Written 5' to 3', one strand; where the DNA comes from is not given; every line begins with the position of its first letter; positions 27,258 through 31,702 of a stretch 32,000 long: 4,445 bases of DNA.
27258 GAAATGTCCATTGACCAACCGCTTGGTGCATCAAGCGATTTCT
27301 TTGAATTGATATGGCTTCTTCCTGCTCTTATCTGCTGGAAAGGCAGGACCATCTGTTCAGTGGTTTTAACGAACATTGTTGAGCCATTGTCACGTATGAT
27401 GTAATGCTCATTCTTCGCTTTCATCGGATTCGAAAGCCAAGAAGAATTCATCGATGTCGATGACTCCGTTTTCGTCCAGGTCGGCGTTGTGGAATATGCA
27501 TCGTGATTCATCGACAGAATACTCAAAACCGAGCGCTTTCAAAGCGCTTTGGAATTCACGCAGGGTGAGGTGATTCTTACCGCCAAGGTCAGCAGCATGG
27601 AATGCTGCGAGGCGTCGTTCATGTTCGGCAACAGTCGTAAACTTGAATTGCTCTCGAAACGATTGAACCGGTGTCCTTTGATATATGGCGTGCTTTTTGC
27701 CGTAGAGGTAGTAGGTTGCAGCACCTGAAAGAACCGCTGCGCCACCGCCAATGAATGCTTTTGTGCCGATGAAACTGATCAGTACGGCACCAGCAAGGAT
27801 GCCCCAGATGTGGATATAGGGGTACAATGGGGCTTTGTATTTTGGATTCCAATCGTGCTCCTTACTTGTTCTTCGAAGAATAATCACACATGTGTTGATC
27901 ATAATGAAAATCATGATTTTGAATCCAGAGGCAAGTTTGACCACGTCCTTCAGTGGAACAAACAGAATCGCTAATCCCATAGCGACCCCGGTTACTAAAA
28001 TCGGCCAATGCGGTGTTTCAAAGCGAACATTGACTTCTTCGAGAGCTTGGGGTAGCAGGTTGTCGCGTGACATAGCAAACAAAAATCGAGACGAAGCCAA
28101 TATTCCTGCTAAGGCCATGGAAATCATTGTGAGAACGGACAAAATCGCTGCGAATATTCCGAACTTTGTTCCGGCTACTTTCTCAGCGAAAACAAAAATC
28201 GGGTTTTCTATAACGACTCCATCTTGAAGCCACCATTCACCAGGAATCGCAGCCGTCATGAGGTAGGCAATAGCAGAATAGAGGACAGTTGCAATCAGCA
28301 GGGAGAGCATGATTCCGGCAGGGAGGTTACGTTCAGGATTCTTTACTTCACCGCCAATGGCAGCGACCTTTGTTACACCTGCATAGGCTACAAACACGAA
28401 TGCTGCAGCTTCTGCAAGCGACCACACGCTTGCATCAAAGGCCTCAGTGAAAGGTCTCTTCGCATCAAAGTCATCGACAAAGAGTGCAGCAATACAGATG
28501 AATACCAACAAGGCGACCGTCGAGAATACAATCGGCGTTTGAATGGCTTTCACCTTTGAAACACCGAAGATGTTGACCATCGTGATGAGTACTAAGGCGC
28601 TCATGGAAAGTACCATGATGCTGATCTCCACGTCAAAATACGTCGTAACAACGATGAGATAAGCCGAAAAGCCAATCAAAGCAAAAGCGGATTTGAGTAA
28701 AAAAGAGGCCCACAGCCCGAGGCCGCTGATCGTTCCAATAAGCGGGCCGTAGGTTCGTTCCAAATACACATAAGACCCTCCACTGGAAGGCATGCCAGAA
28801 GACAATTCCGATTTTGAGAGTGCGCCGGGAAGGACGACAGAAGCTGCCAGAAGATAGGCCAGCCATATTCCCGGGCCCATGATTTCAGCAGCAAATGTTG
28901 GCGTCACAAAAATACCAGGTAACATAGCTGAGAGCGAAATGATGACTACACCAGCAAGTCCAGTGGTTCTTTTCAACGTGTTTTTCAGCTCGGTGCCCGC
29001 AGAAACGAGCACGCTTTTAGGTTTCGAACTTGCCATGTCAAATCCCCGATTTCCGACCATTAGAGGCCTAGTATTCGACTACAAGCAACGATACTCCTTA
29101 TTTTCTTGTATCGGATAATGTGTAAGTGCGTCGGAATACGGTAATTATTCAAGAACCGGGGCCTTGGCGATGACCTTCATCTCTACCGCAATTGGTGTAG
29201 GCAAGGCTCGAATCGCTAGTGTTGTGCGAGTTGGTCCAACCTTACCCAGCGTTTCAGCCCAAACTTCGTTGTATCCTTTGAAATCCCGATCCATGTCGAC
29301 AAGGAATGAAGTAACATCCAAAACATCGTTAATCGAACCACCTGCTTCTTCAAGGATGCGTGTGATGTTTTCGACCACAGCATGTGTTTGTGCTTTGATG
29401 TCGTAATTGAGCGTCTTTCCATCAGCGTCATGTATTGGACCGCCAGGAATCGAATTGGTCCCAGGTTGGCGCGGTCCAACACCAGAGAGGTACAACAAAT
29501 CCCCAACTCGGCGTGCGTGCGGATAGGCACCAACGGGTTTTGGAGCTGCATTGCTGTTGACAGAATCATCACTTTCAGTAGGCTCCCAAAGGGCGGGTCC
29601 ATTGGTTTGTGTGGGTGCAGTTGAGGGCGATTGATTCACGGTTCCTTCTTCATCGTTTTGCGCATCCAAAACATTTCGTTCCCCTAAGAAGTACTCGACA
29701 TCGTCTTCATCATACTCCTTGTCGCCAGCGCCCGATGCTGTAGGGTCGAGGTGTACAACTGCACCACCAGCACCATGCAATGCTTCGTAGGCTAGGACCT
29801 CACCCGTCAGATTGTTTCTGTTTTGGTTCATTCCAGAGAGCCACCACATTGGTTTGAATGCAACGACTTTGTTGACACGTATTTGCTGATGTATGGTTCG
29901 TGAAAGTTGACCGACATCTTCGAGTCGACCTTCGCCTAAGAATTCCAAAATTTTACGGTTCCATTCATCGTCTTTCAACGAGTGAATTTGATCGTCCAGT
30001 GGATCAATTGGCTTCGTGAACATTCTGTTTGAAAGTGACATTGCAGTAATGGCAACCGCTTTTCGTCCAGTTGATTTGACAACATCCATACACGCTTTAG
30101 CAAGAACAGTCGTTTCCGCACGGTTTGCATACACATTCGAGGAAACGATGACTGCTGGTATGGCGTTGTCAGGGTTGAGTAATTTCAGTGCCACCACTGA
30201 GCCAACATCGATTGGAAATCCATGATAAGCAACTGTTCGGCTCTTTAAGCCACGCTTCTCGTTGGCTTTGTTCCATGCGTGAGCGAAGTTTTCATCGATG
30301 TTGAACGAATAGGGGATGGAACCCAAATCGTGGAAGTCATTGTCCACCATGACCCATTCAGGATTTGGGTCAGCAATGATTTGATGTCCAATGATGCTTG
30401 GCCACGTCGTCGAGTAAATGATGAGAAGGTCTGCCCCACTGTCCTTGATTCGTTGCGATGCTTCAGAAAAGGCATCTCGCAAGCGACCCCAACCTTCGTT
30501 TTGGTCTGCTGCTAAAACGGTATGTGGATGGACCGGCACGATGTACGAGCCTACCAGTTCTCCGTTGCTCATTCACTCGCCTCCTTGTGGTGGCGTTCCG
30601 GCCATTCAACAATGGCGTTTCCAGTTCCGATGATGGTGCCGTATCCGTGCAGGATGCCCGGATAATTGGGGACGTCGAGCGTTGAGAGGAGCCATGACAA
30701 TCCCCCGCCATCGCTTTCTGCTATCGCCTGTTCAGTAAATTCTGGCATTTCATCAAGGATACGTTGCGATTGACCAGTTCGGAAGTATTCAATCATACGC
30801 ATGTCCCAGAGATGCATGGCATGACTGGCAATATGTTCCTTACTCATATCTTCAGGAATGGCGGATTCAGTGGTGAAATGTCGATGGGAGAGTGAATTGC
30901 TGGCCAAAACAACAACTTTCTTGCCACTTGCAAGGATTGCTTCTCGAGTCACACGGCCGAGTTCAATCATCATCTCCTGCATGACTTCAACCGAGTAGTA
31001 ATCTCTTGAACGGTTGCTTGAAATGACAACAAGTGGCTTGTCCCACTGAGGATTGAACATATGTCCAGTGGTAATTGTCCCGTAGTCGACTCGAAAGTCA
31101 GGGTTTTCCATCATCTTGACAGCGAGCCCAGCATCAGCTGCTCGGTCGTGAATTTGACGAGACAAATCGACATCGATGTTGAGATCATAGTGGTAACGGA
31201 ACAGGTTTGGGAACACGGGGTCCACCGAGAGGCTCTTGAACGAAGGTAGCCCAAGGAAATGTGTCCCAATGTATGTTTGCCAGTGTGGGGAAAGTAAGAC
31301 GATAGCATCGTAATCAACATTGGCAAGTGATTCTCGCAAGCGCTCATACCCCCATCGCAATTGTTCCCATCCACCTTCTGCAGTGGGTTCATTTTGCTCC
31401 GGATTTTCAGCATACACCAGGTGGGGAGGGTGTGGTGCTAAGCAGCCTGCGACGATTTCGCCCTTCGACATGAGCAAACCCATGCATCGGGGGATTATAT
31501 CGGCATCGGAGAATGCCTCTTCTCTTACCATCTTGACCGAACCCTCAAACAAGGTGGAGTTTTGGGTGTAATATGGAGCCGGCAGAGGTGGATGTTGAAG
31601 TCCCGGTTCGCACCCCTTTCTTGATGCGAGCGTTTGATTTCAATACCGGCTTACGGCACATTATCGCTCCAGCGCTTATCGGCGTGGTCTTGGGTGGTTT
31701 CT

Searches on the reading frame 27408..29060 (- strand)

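Call 13: search_protein_families(library=pfam, proteins=[window:27408-29060:-], max_evalue=0.001)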
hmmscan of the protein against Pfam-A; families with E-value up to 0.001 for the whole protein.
window:27408-29060:- (550 aa): 7 families
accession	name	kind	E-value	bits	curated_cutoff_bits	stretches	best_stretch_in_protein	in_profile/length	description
PF13520.12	AA_permease_2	-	9.3e-40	137.3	27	1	41-435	9-405/427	Amino acid permease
PF00324.27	AA_permease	-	3.3e-34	118.8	24.6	1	39-460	3-460/470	Amino acid permease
PF13499.12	EF-hand_7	-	3.4e-08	34.2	30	1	486-540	7-63/67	EF-hand domain pair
PF13405.12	EF-hand_6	-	5.5e-07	29.2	25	0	485-511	4-30/30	EF-hand domain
PF00036.39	EF-hand_1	-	2.7e-06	27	25.4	0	521-544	4-27/29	EF hand domain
PF13833.12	EF-hand_8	-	4.8e-05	23.5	28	1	502-540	9-48/54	EF-hand domain pair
PF13906.12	AA_permease_C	-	5e-05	23.8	27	1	408-457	1-50/51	C-terminus of AA_permease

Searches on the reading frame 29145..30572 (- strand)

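Call 13: search_protein_families(library=pfam, proteins=[window:29145-30572:-], max_evalue=0.001)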
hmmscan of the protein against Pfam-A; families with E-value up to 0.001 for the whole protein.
window:29145-30572:- (475 aa): 2 families
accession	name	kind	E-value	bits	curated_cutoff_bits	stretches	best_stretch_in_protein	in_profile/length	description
PF01042.26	Ribonuc_L-PSP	-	1.3e-23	83.7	27.3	1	342-470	3-120/121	Endoribonuclease L-PSP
PF02900.23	LigB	-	2.4e-10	40.4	26.3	1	15-268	7-264/269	Catalytic LigB subunit of aromatic ring-opening dioxygenase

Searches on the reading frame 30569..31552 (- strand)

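Call 13: search_protein_families(library=pfam, proteins=[window:30569-31552:-], max_evalue=0.001)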
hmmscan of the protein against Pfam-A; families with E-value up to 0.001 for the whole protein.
window:30569-31552:- (327 aa): 1 family
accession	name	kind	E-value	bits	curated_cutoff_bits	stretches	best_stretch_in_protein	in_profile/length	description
PF02900.23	LigB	-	4.4e-19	69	26.3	1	38-287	4-237/269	Catalytic LigB subunit of aromatic ring-opening dioxygenase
